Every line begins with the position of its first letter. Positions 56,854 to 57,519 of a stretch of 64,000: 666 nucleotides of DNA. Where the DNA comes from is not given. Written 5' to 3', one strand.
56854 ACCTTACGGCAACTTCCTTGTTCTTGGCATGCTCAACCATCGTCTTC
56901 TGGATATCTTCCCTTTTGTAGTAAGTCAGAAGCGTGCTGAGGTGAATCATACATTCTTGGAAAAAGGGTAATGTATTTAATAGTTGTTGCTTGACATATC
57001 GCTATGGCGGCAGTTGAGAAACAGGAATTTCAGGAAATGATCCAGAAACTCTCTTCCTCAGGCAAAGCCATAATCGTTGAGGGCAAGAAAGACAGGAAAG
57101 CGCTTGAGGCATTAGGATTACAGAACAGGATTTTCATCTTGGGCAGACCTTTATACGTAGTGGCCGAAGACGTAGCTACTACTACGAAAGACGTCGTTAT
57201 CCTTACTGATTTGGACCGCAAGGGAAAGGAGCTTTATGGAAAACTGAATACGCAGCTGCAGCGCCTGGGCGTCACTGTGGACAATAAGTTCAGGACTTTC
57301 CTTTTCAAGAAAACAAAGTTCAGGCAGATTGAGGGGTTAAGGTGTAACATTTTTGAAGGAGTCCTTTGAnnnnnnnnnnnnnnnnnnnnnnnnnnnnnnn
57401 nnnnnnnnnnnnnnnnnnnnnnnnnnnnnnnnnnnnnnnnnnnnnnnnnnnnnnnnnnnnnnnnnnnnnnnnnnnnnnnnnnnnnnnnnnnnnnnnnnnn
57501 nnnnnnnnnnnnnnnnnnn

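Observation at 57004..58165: Primase-adjacent island: mini-Toprim protein plus tandemly duplicated unknown small proteins on an about 425-bp duplicated unit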

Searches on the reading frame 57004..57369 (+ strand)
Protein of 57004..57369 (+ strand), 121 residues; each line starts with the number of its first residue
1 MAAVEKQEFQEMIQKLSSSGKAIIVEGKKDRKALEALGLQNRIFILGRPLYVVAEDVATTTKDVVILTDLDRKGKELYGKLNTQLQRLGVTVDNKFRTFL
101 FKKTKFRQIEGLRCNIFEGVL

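Call 5: search_protein_families(library=pfam, proteins=[window:57004-57369:+], max_evalue=1)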
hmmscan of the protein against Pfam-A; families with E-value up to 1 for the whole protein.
window:57004-57369:+ (121 aa): 5 families
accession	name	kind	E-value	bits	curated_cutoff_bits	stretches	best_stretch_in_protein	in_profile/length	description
PF13662.12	Toprim_4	-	1.5e-06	28.8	25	1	21-92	2-81/85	Toprim domain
PF01751.28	Toprim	-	1.5e-05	25.5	23.1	1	22-86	2-81/96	Toprim domain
PF13155.12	Toprim_2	-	0.0011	19.7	22.1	1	23-92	1-73/88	Toprim-like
PF21128.4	MCM4_WHD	-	0.038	14.5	24.4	1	3-33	43-72/75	MCM4, winged helix domain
PF11536.14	DUF3226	-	0.15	12.3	27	1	21-93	2-65/208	Protein of unknown function (DUF3226)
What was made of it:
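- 57004..57369 (+): Mini-Toprim protein (121 aa). Ordinary member of the archaeal PRK04017 / PDB 1T6T-like family. Pfam Toprim_4 at 28.8 bits (cut-off 25) and Toprim at 25.5 bits (cut-off 23.1) (call 5).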

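Call 8: search_protein_families(library=ncbifam, proteins=[window:57004-57369:+], max_evalue=1)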
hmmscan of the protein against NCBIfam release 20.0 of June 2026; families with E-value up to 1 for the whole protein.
window:57004-57369:+ (121 aa): 8 families
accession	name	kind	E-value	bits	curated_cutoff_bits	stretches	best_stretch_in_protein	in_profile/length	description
NF003090.0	PRK04017.1-1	equivalog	2.1e-17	63.1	120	1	5-102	5-102/132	hypothetical protein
NF003091.0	PRK04017.1-2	equivalog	1.2e-16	60.8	129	1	11-111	26-129/151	hypothetical protein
NF003094.0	PRK04017.1-5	equivalog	1.8e-16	60.3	124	1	15-114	18-121/128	hypothetical protein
NF003092.0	PRK04017.1-3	equivalog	1.1e-13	51.3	193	1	10-112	12-111/125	hypothetical protein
NF003093.0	PRK04017.1-4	equivalog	3.3e-12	46.7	160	1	13-105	13-110/138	hypothetical protein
NF003108.1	PRK04031.1-1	equivalog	0.003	16.8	300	1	16-75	160-218/419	DNA primase DnaG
TIGR00334.1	5S_RNA_mat_M5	equivalog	0.024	14.8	110.65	1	23-87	6-73/174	ribonuclease M5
NF005477.0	PRK07078.1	subfamily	0.026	12.7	1014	1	15-81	186-253/759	hypothetical protein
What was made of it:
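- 57004..57369 (+): NCBIfam PRK04017 models 2e-17 to 3e-12 (call 8).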

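Call 11: search_protein_families(library=phrogs, proteins=[window:57004-57369:+], max_evalue=1)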
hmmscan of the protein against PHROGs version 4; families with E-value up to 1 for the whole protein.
window:57004-57369:+ (121 aa): 3 families
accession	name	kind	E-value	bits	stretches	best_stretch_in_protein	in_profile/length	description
phrog_6088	-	DNA, RNA and nucleotide metabolism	0.0022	17.5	1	12-93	180-265/772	DNA primase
phrog_18535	-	DNA, RNA and nucleotide metabolism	0.12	13.6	0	21-87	2-75/126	primase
phrog_6950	-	unknown function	0.44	10.6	1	55-102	120-169/415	-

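Call 12: search_protein_families(library=padloc, proteins=[window:57004-57369:+], max_evalue=1)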
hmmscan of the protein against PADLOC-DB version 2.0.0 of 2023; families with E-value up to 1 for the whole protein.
window:57004-57369:+ (121 aa): 1 family
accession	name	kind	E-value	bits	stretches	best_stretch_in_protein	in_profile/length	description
PDLC03800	RTasDnaG-like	-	0.024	11.3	1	17-92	282-356/550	DRT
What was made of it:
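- Tried and rejected: Pfam, NCBIfam, PHROGs and PADLOC (calls 5, 8, 11, 12).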

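Call 30: find_homologous_proteins(query=window:57004-57369:+, max_evalue=0.00001)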
Query window:57004-57369:+ (121 aa): 335 proteins with E <= 0.00001 among 343 candidates; the best 120 are listed.
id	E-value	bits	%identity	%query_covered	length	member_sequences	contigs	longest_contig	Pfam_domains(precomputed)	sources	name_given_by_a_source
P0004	5.2e-70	250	100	100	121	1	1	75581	PF13662.13,PF01751.29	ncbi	ncbi:MAG: toprim domain-containing protein [Candidatus Woesearchaeota archaeon]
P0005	2.0e-44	168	75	90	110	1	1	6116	-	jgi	jgi:5S rRNA maturation endonuclease (ribonuclease M5)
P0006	4.1e-43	164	72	90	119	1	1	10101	PF13662.13,PF01751.29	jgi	jgi:5S rRNA maturation endonuclease (ribonuclease M5)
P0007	7.7e-41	156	68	92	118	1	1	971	PF13662.13,PF01751.29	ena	-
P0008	7.3e-38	147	59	89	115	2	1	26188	PF13662.13,PF01751.29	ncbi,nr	ncbi:toprim domain-containing protein [Candidatus Woesearchaeota archaeon]|nr:toprim domain-containi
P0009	8.4e-38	146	61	97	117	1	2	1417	PF13662.13,PF01751.29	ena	-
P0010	7.9e-34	134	58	93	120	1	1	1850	PF13155.13,PF13662.13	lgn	-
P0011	2.6e-33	132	59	90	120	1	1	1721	PF01751.29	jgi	-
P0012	3.1e-33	132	60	88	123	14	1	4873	PF13662.13,PF01751.29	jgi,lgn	-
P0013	1.1e-32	130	61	88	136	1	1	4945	-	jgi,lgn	-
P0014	2.0e-32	129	56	93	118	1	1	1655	PF13662.13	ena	-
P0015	2.0e-32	129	61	89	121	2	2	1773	PF13662.13,PF01751.29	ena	-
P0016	2.7e-32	129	58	88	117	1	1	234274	PF13662.13,PF01751.29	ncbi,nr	ncbi:toprim domain-containing protein [Candidatus Woesearchaeota archaeon]|nr:toprim domain-containi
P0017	3.0e-32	129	58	88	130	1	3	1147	PF13662.13,PF01751.29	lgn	-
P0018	3.2e-32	128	59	88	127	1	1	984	PF13662.13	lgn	-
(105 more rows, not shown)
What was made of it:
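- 57004..57369 (+): 335 homologues (call 30).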

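Call 31: find_encoding_contigs(protein=P0006, flank=6000, max_places=3)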
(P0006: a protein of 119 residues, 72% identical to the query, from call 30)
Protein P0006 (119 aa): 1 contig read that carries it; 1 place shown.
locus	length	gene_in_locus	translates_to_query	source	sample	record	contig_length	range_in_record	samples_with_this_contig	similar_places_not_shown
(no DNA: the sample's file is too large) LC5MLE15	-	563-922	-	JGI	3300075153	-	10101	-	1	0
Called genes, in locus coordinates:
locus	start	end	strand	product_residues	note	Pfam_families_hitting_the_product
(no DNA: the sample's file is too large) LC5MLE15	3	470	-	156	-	?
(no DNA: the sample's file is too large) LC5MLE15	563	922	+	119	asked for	PF01751:Toprim (faint), PF13662:Toprim_4 (faint)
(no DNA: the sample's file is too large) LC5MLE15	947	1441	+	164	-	-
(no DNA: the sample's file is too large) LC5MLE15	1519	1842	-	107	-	-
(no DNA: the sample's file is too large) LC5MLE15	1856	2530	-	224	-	PF02002:TFIIE_alpha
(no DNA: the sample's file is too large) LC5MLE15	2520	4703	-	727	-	PF00270:DEAD, PF04851:ResIII, PF21210:RNA_helicase_helical, PF00271:Helicase_C, PF02732:ERCC4, PF12826:HHH_2 (weak), PF14520:HHH_5 (weak)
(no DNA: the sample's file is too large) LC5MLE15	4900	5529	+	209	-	PF13489:Methyltransf_23, PF01728:FtsJ (faint), PF07021:MetW (weak), PF01209:Ubie_methyltran (weak), PF13847:Methyltransf_31, PF08241:Methyltransf_11, PF08242:Methyltransf_12, PF13649:Methyltransf_25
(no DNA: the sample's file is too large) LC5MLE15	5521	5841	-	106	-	-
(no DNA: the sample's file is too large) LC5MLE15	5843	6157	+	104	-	-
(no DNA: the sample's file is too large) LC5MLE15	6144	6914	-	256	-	-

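Call 32: find_encoding_contigs(protein=P0005, flank=6000, max_places=3)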
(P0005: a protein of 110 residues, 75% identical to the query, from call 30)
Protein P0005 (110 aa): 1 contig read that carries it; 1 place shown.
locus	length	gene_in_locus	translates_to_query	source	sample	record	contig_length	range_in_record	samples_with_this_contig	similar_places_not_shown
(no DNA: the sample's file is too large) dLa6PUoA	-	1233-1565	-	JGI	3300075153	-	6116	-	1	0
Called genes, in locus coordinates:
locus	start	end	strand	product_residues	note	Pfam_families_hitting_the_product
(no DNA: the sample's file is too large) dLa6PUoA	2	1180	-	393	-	?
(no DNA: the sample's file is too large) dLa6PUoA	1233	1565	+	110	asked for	-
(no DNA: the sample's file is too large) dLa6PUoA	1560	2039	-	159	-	-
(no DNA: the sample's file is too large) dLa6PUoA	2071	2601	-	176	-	-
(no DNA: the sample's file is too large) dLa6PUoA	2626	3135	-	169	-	PF02002:TFIIE_alpha, PF08271:Zn_Ribbon_TF (weak)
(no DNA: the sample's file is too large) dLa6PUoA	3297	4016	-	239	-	PF02732:ERCC4, PF12826:HHH_2, PF14520:HHH_5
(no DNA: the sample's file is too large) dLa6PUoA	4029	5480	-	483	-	PF00270:DEAD, PF04851:ResIII, PF21210:RNA_helicase_helical, PF00271:Helicase_C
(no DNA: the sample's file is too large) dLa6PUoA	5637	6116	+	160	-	?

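Call 37: find_related_loci(query=A4, collection=metagenome_contigs, flank=6000)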
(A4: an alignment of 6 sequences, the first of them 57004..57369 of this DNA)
Query A4 (121 aa) in metagenome_contigs; peptide patterns used: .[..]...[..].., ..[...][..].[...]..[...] (x = any residue, [..] = any of these).
600 stretches matched a pattern (row limit reached: there are more); 380 encode a relative of the query (tblastn E <= 1e-3); the best 80 are kept; 80 distinct loci.
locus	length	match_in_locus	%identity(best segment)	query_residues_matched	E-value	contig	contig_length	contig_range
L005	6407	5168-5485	60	7-112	8e-39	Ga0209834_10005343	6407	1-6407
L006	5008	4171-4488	59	8-113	2e-37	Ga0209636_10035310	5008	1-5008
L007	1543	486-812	58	4-112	6e-38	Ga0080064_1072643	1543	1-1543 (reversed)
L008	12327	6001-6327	58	4-112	5e-37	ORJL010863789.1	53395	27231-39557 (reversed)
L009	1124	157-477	59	6-112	8e-38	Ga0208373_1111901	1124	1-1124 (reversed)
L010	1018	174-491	58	7-112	2e-37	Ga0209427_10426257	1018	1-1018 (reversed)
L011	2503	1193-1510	54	7-112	3e-35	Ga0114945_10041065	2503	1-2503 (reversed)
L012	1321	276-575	61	13-112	3e-35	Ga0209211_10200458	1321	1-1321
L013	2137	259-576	57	7-112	2e-34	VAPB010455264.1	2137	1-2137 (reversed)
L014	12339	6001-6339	53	1-112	1e-34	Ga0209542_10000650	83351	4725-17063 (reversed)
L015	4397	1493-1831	51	1-112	2e-34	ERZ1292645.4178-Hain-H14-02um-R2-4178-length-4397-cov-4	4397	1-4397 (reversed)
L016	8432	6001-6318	55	7-112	6e-34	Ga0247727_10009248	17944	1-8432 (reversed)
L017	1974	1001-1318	52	7-112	6e-34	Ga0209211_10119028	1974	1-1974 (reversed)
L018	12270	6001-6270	65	20-112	1e-32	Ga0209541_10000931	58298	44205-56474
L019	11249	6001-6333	49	2-112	1e-31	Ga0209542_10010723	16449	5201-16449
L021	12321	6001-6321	57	6-112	1e-30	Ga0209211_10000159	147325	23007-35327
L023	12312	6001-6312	54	8-112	3e-30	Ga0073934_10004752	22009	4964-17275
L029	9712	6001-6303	50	11-112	5e-28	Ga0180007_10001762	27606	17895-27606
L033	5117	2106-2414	47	9-112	3e-27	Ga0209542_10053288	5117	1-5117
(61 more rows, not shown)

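Call 44: search_solved_structures(query=A3, max_evalue=0.01)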
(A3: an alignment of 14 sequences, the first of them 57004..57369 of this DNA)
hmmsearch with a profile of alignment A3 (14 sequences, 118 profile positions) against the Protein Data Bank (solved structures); distinct sequences matched with E-value up to 0.01: 2.
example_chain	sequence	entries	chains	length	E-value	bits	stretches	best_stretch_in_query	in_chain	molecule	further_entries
1t6t_1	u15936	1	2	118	1.5e-19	73.2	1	1-112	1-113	putative protein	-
6tg6_A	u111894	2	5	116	0.0044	20.1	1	19-81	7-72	Ribonuclease M5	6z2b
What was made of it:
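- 57004..57369 (+): The family profile hits 1T6T at 1.5e-19 over the full length (call 44).
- On Archaeal mini-Toprim family (PRK04017 / PDB 1T6T-like): The family profile against 1T6T gives 1.5e-19 over positions 1-112 (call 44).
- On Ribonuclease M5 (TIGR00334): PDB 6TG6 gives only E 0.0044 over the Toprim core (call 44).
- Closest known: Archaeal stand-alone mini-Toprim proteins. Different: The match to true RNase M5 is marginal (TIGR00334 at 14.8 bits against a cut-off of 110.65; PDB 6TG6 E 0.0044; calls 8, 44).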

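Call 53: search_protein_families(library=pfam, proteins=[L018:7474-7800:-, L018:7778-8002:-, L021:9128-9448:+, L021:8910-9116:+, L029:6322-6792:-, L029:6793-7146:-, L016:6391-6756:+, L033:3310-3699:+, L023:6495-7346:+, L014:7247-7816:-], max_evalue=0.01)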
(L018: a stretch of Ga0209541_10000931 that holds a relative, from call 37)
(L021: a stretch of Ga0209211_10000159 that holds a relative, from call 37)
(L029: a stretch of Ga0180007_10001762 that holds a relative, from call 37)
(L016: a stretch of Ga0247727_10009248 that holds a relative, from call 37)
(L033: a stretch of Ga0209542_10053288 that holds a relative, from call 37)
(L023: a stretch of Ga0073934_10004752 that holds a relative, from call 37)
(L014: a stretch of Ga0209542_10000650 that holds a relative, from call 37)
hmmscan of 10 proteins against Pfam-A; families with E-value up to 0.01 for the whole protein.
L018:7474-7800:- (108 aa): 1 family
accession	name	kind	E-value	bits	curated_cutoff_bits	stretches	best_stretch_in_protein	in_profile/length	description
PF02452.23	PemK_toxin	-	1.7e-07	31.8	23.1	1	8-94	1-99/109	PemK-like, MazF-like toxin of type II toxin-antitoxin system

L018:7778-8002:- (74 aa): 1 family
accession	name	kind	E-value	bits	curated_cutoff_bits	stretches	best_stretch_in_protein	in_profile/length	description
PF24434.1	DUF7557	-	2.3e-07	30.6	25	1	4-38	2-35/45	Family of unknown function (DUF7557)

L021:9128-9448:+ (106 aa): 0 families

L021:8910-9116:+ (68 aa): 0 families

L029:6322-6792:- (156 aa): 0 families

L029:6793-7146:- (117 aa): 0 families

L016:6391-6756:+ (121 aa): 0 families

L033:3310-3699:+ (129 aa): 0 families

L023:6495-7346:+ (283 aa): 3 families
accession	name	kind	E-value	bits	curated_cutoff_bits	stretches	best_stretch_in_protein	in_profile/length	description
PF01435.24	Peptidase_M48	-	1.9e-40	139.2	20.3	1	69-281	6-185/186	Peptidase family M48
PF05569.17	Peptidase_M56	-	0.00045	19.9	31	1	34-150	102-218/296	BlaR1 peptidase M56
PF06195.18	DUF996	-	0.0051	17.5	31.3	1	138-216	26-108/138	Protein of unknown function (DUF996)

L014:7247-7816:- (189 aa): 1 family
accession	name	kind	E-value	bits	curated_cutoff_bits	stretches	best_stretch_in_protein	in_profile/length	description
PF04011.17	LemA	-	7.4e-59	198.3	26.2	1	42-189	1-149/149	LemA family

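Call 58: find_encoding_contigs(protein=P0008, flank=5000, max_places=2)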
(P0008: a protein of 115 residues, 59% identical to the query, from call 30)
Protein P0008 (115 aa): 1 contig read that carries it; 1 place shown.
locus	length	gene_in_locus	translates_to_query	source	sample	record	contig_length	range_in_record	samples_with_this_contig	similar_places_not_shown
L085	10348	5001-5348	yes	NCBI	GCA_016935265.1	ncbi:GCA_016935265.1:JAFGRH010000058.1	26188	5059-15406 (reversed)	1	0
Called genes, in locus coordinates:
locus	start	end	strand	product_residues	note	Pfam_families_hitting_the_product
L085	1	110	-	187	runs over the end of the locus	PF00237:Ribosomal_L22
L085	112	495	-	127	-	PF00203:Ribosomal_S19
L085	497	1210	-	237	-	PF00181:Ribosomal_L2_N (weak), PF03947:Ribosomal_L2_C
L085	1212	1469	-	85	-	PF00276:Ribosomal_L23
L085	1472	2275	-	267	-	PF00573:Ribosomal_L4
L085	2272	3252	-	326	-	PF00297:Ribosomal_L3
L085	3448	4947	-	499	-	PF01896:DNA_primase_S (faint), PF04104:DNA_primase_lrg (faint)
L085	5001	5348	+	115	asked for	PF13662:Toprim_4 (weak), PF01751:Toprim (weak)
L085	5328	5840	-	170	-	PF02002:TFIIE_alpha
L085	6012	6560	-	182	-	PF00578:AhpC-TSA, PF08534:Redoxin, PF13905:Thioredoxin_8 (weak)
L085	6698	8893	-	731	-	PF00270:DEAD, PF04851:ResIII, PF12826:HHH_2 (faint), PF21210:RNA_helicase_helical, PF00271:Helicase_C, PF02732:ERCC4, PF14520:HHH_5 (weak)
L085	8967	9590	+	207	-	PF13489:Methyltransf_23 (weak), PF01728:FtsJ (faint), PF07021:MetW (weak), PF13847:Methyltransf_31, PF08241:Methyltransf_11, PF08242:Methyltransf_12 (weak), PF13649:Methyltransf_25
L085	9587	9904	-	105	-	-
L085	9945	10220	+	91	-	-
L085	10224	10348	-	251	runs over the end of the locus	PF02163:Peptidase_M50 (faint)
